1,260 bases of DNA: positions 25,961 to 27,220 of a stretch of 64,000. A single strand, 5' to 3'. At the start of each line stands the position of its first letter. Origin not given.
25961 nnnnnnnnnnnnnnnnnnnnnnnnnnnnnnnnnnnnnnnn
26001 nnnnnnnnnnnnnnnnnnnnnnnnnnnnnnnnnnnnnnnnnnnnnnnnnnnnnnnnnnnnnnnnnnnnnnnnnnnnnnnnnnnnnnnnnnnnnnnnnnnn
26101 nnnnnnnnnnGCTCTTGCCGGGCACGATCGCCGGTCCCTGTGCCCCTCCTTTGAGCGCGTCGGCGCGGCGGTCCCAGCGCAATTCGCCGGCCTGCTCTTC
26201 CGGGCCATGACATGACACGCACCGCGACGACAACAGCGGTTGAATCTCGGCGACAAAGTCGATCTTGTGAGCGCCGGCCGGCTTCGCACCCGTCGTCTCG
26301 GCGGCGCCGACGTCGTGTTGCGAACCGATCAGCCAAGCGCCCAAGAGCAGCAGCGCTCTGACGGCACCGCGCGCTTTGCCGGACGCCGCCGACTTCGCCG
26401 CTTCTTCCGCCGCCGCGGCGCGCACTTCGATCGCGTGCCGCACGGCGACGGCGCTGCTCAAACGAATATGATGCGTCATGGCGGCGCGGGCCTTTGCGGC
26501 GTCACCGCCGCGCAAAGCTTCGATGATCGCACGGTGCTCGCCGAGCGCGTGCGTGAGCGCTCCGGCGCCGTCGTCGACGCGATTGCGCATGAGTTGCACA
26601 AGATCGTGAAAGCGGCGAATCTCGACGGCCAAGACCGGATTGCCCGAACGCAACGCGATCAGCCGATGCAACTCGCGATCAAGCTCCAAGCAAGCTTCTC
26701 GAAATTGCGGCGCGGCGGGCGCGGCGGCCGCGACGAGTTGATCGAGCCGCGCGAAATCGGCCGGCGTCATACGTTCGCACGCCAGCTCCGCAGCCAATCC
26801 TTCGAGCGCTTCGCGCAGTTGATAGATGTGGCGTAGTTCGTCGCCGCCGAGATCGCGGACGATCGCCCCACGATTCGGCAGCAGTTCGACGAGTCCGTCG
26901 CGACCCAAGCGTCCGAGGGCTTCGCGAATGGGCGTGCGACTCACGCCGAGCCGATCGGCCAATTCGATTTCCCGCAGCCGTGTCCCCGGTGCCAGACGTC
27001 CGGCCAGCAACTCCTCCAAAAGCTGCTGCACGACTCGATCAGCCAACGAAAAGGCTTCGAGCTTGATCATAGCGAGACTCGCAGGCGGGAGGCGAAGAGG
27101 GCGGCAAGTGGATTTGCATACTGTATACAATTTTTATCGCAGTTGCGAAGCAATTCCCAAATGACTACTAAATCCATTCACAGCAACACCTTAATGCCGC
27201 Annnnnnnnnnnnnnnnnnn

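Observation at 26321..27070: GntR/FCD transcription factor reads through in frame into a membrane-anchored DUF1553 protein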

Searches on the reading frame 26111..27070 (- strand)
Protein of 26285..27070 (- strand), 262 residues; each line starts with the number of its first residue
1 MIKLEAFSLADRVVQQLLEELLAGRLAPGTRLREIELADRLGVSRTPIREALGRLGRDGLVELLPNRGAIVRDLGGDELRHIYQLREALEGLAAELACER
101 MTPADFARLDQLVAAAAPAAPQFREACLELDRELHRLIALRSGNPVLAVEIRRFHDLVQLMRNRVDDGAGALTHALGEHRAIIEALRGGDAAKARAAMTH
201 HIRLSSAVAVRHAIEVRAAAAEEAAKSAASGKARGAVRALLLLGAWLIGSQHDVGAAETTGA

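Call 13: find_homologous_proteins(query=window:26285-27070:-, max_evalue=0.00001)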
Query window:26285-27070:- (262 aa): 2242 proteins with E <= 0.00001 among 8000 candidates; the best 120 are listed.
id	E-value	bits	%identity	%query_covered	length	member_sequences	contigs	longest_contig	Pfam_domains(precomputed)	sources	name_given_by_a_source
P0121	2.1e-68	249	63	79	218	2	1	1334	PF07729.18,PF00392.28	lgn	-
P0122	1.0e-64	237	61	81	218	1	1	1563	PF07729.18,PF00392.28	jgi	-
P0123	5.7e-64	234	61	82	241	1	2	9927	PF07729.18,PF00392.28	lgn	-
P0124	1.1e-63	234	57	94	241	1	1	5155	PF07729.18,PF00392.28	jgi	-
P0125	1.4e-62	230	59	79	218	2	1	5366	PF07729.18,PF00392.28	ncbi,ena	-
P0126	1.7e-62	230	59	82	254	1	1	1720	PF20229.4,PF07729.18,PF00392.28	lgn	-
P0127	2.6e-62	229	56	85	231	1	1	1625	PF13412.13,PF07729.18,PF00392.28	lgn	-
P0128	2.7e-62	229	59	81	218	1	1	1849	PF07729.18,PF00392.28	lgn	-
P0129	4.1e-62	228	60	83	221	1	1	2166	PF07729.18,PF00392.28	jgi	jgi:DNA-binding GntR family transcriptional regulator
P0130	5.6e-62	228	59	82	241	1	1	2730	PF07729.18,PF00392.28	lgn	-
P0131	9.1e-62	227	58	80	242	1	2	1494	PF07729.18,PF00392.28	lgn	-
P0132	5.9e-61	225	57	83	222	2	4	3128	PF07729.18,PF00392.28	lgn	-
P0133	1.3e-60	224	58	77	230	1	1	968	PF07729.18,PF00392.28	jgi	jgi:DNA-binding GntR family transcriptional regulator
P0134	4.8e-59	218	60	80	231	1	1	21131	PF07729.18,PF00392.28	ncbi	-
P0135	5.8e-59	218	59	80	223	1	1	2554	PF07729.18,PF00392.28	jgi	jgi:DNA-binding GntR family transcriptional regulator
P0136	6.5e-59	218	56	80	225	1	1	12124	PF07729.18,PF00392.28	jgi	jgi:DNA-binding GntR family transcriptional regulator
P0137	6.5e-59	218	54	79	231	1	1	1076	PF07729.18,PF00392.28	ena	-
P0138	4.4e-58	215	54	94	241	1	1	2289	PF07729.18,PF00392.28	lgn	-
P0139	1.5e-57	213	55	84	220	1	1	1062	PF07729.18,PF00392.28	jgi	-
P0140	1.6e-57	213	55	87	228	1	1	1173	PF07729.18,PF00392.28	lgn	-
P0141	1.2e-56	210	59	78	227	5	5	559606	PF07729.18,PF00392.28,PF01325.26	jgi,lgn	jgi:DNA-binding GntR family transcriptional regulator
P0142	6.6e-56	208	53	79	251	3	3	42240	PF07729.18,PF00392.28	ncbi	-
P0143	7.0e-56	208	57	79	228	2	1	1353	PF07729.18,PF00392.28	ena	-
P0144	1.1e-55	207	56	80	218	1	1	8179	PF07729.18,PF00392.28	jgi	jgi:DNA-binding GntR family transcriptional regulator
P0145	3.5e-55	206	55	77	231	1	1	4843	PF07729.18,PF00392.28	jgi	jgi:DNA-binding GntR family transcriptional regulator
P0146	2.1e-54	203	54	80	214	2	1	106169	PF07729.18,PF00392.28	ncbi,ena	-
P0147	4.8e-54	202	55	81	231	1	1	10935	PF07729.18,PF00392.28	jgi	jgi:DNA-binding GntR family transcriptional regulator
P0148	9.5e-54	201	52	83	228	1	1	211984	PF07729.18,PF00392.28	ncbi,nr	ncbi:MAG: GntR family transcriptional regulator [Planctomycetes bacterium]|nr:GntR family transcript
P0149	1.6e-53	200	55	77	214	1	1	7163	PF07729.18,PF00392.28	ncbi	-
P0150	2.1e-53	200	55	77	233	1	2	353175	PF07729.18,PF00392.28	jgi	-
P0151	3.2e-53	199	52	79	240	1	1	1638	PF07729.18,PF00392.28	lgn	-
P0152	4.3e-53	199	52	83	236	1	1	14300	PF07729.18,PF00392.28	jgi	jgi:DNA-binding GntR family transcriptional regulator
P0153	6.4e-53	198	54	80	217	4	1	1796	PF07729.18,PF00392.28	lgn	-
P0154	1.1e-52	197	52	89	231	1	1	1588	PF07729.18,PF00392.28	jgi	jgi:DNA-binding GntR family transcriptional regulator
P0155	3.9e-51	192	53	79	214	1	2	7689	PF07729.18,PF00392.28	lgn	-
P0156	9.0e-51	191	54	81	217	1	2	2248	PF07729.18,PF00392.28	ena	-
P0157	2.2e-50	190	52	80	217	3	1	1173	PF07729.18,PF00392.28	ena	-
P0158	1.6e-49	187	53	81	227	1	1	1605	PF07729.18,PF00392.28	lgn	-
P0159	2.3e-49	187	53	78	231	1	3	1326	PF07729.18,PF00392.28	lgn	-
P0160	4.5e-49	186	50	87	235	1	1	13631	PF07729.18,PF00392.28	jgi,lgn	jgi:DNA-binding GntR family transcriptional regulator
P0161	4.9e-49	186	48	76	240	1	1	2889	PF07729.18,PF00392.28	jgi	jgi:DNA-binding GntR family transcriptional regulator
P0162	6.4e-49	185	49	79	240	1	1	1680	PF07729.18,PF00392.28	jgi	jgi:DNA-binding GntR family transcriptional regulator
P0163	1.1e-48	184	49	85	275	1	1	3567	PF07729.18,PF00392.28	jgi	jgi:DNA-binding GntR family transcriptional regulator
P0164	1.3e-48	184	52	77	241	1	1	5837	PF07729.18,PF00392.28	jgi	-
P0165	1.4e-48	184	50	77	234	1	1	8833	PF07729.18,PF00392.28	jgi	jgi:DNA-binding GntR family transcriptional regulator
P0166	2.4e-48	183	50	84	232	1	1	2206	PF07729.18,PF00392.28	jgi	jgi:DNA-binding GntR family transcriptional regulator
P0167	2.6e-48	183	50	78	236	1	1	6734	PF07729.18,PF00392.28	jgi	jgi:DNA-binding GntR family transcriptional regulator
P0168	2.6e-48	183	50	77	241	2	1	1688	PF07729.18,PF00392.28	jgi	jgi:DNA-binding GntR family transcriptional regulator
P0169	2.8e-48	183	49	79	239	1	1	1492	PF07729.18,PF00392.28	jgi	jgi:DNA-binding GntR family transcriptional regulator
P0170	4.2e-48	183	48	88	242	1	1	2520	PF07729.18,PF00392.28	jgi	jgi:DNA-binding GntR family transcriptional regulator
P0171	4.4e-48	182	50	79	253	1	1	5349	PF07729.18,PF00392.28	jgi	jgi:DNA-binding GntR family transcriptional regulator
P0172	1.7e-47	181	50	78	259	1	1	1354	PF07729.18,PF00392.28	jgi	jgi:DNA-binding GntR family transcriptional regulator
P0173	2.2e-47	180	50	79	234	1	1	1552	PF07729.18,PF00392.28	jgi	jgi:DNA-binding GntR family transcriptional regulator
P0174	2.3e-47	180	51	81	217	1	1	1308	PF07729.18,PF00392.28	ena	-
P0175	2.4e-47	180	50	77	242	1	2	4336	PF07729.18,PF00392.28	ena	-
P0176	4.0e-47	179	47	86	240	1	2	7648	PF07729.18,PF00392.28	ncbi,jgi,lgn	jgi:DNA-binding GntR family transcriptional regulator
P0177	4.4e-47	179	60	58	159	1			PF07729.18,PF00392.28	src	-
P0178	6.0e-47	179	51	76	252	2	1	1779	PF13412.13,PF07729.18,PF00392.28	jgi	jgi:DNA-binding GntR family transcriptional regulator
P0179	1.1e-46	178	52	81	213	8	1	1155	PF07729.18,PF00392.28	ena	-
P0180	1.2e-46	178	51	81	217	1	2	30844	PF07729.18,PF00392.28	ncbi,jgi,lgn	jgi:DNA-binding GntR family transcriptional regulator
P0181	3.2e-46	176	50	81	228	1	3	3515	PF07729.18,PF00392.28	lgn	-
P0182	6.1e-46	175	48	79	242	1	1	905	PF07729.18,PF00392.28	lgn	-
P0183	7.1e-46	175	47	79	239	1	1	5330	PF07729.18,PF00392.28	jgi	jgi:DNA-binding GntR family transcriptional regulator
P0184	8.9e-46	175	47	77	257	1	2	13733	PF07729.18,PF00392.28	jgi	jgi:DNA-binding GntR family transcriptional regulator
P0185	9.6e-46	175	48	87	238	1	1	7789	PF07729.18,PF00392.28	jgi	jgi:DNA-binding GntR family transcriptional regulator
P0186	1.2e-45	174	48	79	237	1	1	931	PF07729.18,PF00392.28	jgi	jgi:DNA-binding GntR family transcriptional regulator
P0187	1.6e-45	174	50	74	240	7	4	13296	PF07729.18,PF00392.28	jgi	jgi:DNA-binding GntR family transcriptional regulator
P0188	2.0e-45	174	47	79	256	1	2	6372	PF07729.18,PF00392.28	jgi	jgi:DNA-binding GntR family transcriptional regulator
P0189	2.5e-45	173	48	77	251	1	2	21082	PF07729.18,PF00392.28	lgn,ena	-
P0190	3.4e-45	173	51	76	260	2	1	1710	PF07729.18,PF00392.28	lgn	-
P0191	4.4e-45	173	48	77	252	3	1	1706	PF07729.18,PF00392.28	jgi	-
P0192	4.8e-45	173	46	79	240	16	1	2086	PF07729.18,PF00392.28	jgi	jgi:DNA-binding GntR family transcriptional regulator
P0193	6.0e-45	172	49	77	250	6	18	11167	PF07729.18,PF00392.28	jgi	jgi:DNA-binding GntR family transcriptional regulator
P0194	8.3e-45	172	49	77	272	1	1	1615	PF07729.18,PF00392.28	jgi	jgi:DNA-binding GntR family transcriptional regulator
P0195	8.6e-45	172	47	79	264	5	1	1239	PF07729.18,PF00392.28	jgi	jgi:DNA-binding GntR family transcriptional regulator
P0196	1.2e-44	171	48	77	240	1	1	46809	PF07729.18,PF00392.28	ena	-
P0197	2.6e-44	170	44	89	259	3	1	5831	PF07729.18,PF00392.28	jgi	jgi:DNA-binding GntR family transcriptional regulator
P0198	2.7e-44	170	46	79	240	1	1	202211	PF07729.18,PF00392.28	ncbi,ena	-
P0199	2.9e-44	170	45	90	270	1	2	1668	PF07729.18,PF00392.28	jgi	jgi:DNA-binding GntR family transcriptional regulator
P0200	4.0e-44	169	48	77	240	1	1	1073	PF07729.18,PF00392.28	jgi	jgi:DNA-binding GntR family transcriptional regulator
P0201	4.9e-44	169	47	76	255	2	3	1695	PF07729.18,PF00392.28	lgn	-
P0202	5.3e-44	169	48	80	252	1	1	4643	PF07729.18,PF00392.28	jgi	jgi:DNA-binding GntR family transcriptional regulator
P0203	6.2e-44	169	49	76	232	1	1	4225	PF07729.18,PF00392.28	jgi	jgi:DNA-binding GntR family transcriptional regulator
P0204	7.8e-44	169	47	79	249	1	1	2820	PF07729.18,PF00392.28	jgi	jgi:DNA-binding GntR family transcriptional regulator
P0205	9.4e-44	168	48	77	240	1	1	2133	PF07729.18,PF00392.28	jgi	jgi:DNA-binding GntR family transcriptional regulator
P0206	9.6e-44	168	44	79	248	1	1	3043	PF07729.18,PF00392.28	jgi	jgi:DNA-binding GntR family transcriptional regulator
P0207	9.7e-44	168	51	76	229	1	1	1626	PF07729.18,PF00392.28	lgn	-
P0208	1.0e-43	168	43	92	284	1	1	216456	PF07729.18,PF00392.28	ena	-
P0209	1.2e-43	168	47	79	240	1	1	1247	PF07729.18,PF00392.28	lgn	-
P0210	1.3e-43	168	47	79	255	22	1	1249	PF07729.18,PF00392.28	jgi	jgi:DNA-binding GntR family transcriptional regulator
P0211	2.1e-43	167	47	81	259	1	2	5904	PF07729.18,PF00392.28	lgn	-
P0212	2.7e-43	167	48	75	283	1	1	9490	PF07729.18,PF00392.28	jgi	jgi:DNA-binding GntR family transcriptional regulator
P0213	3.2e-43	167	43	89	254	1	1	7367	PF07729.18,PF00392.28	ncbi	ncbi:GntR family transcriptional regulator [Singulisphaera rosea]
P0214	3.9e-43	166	46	77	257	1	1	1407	PF07729.18,PF00392.28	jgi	jgi:DNA-binding GntR family transcriptional regulator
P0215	4.8e-43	166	47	89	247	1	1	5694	PF07729.18,PF00392.28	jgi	jgi:DNA-binding GntR family transcriptional regulator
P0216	6.6e-43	166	46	79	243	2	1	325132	PF07729.18,PF00392.28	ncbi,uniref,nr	ncbi:GntR family transcriptional regulator [Paludisphaera rhizosphaerae]|uniref:GntR family transcri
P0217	6.9e-43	165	49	76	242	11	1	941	PF07729.18,PF00392.28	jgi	jgi:DNA-binding GntR family transcriptional regulator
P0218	7.9e-43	165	45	80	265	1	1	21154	PF07729.18,PF00392.28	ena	-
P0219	1.2e-42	165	47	76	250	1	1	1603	PF07729.18,PF00392.28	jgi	jgi:DNA-binding GntR family transcriptional regulator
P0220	1.4e-42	164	49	71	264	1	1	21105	PF07729.18,PF00392.28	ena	-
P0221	1.6e-42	164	45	89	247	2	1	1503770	PF07729.18,PF00392.28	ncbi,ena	-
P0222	2.0e-42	164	41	92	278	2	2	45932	PF07729.18,PF00392.28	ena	-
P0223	2.3e-42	164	48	77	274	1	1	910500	PF07729.18,PF00392.28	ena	-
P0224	2.7e-42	164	44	79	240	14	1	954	PF07729.18,PF00392.28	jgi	jgi:DNA-binding GntR family transcriptional regulator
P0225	5.5e-42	163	47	79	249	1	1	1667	PF07729.18,PF00392.28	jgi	jgi:DNA-binding GntR family transcriptional regulator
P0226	9.0e-42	162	46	79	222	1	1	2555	PF07729.18,PF00392.28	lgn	-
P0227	2.0e-41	161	49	73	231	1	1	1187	PF07729.18,PF00392.28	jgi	jgi:DNA-binding GntR family transcriptional regulator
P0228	3.1e-41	160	46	77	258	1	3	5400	PF07729.18,PF00392.28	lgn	-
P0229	6.8e-41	159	47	80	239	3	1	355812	PF07729.18,PF00392.28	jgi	jgi:DNA-binding GntR family transcriptional regulator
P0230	1.6e-40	158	50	77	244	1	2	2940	PF07729.18,PF00392.28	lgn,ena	-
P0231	2.3e-40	157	44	79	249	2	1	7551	PF07729.18,PF00392.28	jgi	jgi:DNA-binding GntR family transcriptional regulator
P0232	3.1e-40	157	46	77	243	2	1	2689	PF07729.18,PF00392.28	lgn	-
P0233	1.1e-39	155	48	77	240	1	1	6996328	PF07729.18,PF00392.28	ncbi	ncbi:GntR family transcriptional regulator [Isosphaeraceae bacterium EP7]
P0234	1.2e-39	155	49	78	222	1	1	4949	PF07729.18,PF00392.28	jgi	jgi:DNA-binding GntR family transcriptional regulator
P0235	2.5e-39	154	43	82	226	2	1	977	PF07729.18,PF00392.28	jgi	jgi:DNA-binding GntR family transcriptional regulator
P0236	1.4e-38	151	48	81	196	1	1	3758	PF07729.18,PF00392.28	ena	-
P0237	1.6e-38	151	48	73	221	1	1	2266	PF07729.18,PF00392.28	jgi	jgi:DNA-binding GntR family transcriptional regulator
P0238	1.6e-38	151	56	55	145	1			PF13412.13,PF07729.18,PF00392.28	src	-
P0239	1.9e-38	151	47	79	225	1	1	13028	PF07729.18,PF00392.28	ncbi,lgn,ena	-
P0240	2.3e-38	151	47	73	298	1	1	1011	PF07729.18,PF00392.28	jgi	-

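Call 16: find_encoding_contigs(protein=P0123, flank=6000, max_places=2)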
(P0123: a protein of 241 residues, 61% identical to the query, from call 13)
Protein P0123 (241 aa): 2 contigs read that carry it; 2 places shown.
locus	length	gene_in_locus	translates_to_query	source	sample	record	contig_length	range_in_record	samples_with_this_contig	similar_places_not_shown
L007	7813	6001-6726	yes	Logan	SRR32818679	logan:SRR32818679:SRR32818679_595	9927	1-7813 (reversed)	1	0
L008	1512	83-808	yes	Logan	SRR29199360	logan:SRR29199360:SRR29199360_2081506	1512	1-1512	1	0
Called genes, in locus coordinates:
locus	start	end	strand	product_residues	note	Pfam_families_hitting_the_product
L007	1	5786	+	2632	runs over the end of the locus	?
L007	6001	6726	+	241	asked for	PF00392:GntR, PF07729:FCD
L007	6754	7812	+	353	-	?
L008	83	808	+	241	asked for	PF00392:GntR, PF07729:FCD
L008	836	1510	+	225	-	?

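Call 17: find_encoding_contigs(protein=P0134, flank=6000, max_places=2)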
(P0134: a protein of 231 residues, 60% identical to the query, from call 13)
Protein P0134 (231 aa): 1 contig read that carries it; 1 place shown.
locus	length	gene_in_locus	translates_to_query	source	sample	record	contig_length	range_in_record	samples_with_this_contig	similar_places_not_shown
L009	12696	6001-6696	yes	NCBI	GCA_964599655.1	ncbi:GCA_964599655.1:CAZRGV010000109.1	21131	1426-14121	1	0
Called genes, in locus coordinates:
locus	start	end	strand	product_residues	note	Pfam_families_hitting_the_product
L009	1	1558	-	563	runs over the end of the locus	PF00920:ILVD_EDD_N, PF24877:ILV_EDD_C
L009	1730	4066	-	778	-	PF13428:TPR_14 (faint), PF14559:TPR_19 (weak), PF01839:FG-GAP (faint), PF13517:FG-GAP_3, PF07593:UnbV_ASPIC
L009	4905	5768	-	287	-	-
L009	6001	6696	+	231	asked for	PF00392:GntR, PF07729:FCD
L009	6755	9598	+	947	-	PF07635:PSCyt1, PF07583:PSCyt2, PF07587:PSD1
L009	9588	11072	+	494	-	PF07394:DUF1501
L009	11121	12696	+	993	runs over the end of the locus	PF07635:PSCyt1, PF07583:PSCyt2, PF07587:PSD1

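Call 18: find_encoding_contigs(protein=P0141, flank=6000, max_places=2)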
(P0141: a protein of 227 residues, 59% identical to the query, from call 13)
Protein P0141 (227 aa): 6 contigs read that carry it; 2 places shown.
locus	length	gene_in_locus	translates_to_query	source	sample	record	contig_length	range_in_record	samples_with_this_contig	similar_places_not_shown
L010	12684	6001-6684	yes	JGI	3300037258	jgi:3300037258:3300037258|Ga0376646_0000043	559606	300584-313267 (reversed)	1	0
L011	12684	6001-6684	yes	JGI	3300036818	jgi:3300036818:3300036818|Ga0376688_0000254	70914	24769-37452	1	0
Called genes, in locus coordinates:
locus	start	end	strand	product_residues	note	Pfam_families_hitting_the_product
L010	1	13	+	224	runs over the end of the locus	PF06439:3keto-disac_hyd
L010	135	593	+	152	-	PF00334:NDK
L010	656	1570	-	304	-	PF00215:OMPdecase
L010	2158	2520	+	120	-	PF00076:RRM_1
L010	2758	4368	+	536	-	PF28550:DUF8436, PF00890:FAD_binding_2 (faint), PF03486:HI0933_like (faint), PF07992:Pyr_redox_2 (faint), PF13450:NAD_binding_8 (weak), PF01266:DAO, PF21688:FAD-depend_C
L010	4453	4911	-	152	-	PF20106:DUF6496 (weak)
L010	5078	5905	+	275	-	PF02679:ComA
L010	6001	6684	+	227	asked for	PF00392:GntR, PF01325:Fe_dep_repress (faint), PF07729:FCD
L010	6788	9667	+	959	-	PF07635:PSCyt1, PF07583:PSCyt2, PF00754:F5_F8_type_C, PF07587:PSD1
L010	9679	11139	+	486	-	PF07394:DUF1501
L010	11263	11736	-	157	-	-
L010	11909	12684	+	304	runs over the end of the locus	PF02633:Creatininase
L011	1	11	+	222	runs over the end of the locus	PF06439:3keto-disac_hyd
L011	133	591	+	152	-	PF00334:NDK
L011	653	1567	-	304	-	PF00215:OMPdecase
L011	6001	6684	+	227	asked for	PF00392:GntR, PF01325:Fe_dep_repress (faint), PF07729:FCD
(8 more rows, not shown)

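Call 23: search_protein_representatives(protein=window:26285-27070:-)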
Query: 262 residues. Proteins with E-value up to 0.001 (for the whole library): 69524; up to 1e-10: 26742; up to 1e-30: 42. The best 150 are listed.
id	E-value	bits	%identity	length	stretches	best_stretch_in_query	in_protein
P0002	6.2e-82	291.6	68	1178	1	1-240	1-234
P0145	1.1e-55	205.6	55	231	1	5-224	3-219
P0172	5.3e-48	180.5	53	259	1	8-209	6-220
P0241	3.2e-47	178.0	50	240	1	6-215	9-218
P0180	3.7e-47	177.8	51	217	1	7-215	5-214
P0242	5.0e-47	177.3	49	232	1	7-213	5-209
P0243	7.2e-47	176.8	50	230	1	8-212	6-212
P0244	3.7e-45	171.2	48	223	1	9-222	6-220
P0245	3.9e-45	171.1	34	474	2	8-218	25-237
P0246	5.0e-45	170.8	51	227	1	8-215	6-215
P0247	2.7e-43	165.1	96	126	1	1-90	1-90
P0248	8.4e-43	163.5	46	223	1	5-205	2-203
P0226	2.9e-42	161.8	47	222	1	8-214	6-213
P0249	2.1e-41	158.9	51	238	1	5-213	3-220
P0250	5.3e-41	157.6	46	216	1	8-212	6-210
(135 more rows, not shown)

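Call 47: predict_structure(alignment_id=A6)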
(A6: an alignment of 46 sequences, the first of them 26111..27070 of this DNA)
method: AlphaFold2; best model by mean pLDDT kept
length: 320 residues; sequences in the alignment: 46
mean_pLDDT: 80.2   pTM: 0.72
mean pLDDT of the five models: 80.2, 79.3, 79.0, 79.0, 78.7
residues with pLDDT >= 90: 180; 70-90: 45; 50-70: 37; < 50: 58
segments of 3 or more residues with pLDDT < 50: 249-267, 282-320
pLDDT, mean of each block of 10 residues (from residue 1): 79 93 89 97 97 93 95 90 96 98 98 97 95 98 96 90 76 96 98 98 95 90 89 58 51 40 45 62 45 42 43 39
secondary structure, 60 per line:
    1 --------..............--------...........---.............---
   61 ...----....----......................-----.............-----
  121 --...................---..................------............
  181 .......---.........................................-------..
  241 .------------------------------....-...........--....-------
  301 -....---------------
elements in order: H9-22 E31-33 H34-41 H45-57 E61-63 E68-71 H76-97 H103-115 H123-141 H145-162 H169-187 H191-231 H272-275 H277-287 H290-293 H302-305

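Call 54: find_encoding_contigs(protein=P0148, flank=5000, max_places=1)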
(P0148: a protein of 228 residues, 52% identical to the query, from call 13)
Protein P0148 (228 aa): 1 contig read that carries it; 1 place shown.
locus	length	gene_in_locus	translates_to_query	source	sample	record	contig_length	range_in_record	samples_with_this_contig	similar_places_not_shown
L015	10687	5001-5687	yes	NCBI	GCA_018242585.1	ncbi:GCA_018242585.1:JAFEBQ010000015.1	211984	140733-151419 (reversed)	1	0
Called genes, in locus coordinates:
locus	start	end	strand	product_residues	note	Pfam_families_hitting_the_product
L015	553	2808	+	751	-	PF00664:ABC_membrane, PF00005:ABC_tran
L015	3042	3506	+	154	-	PF08909:DUF1854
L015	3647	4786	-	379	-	PF00657:Lipase_GDSL (weak), PF13472:Lipase_GDSL_2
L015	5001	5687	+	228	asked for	PF00392:GntR, PF07729:FCD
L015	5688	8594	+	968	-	PF07635:PSCyt1, PF07583:PSCyt2, PF00754:F5_F8_type_C (weak), PF07587:PSD1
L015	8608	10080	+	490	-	PF07394:DUF1501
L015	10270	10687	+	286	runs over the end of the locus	-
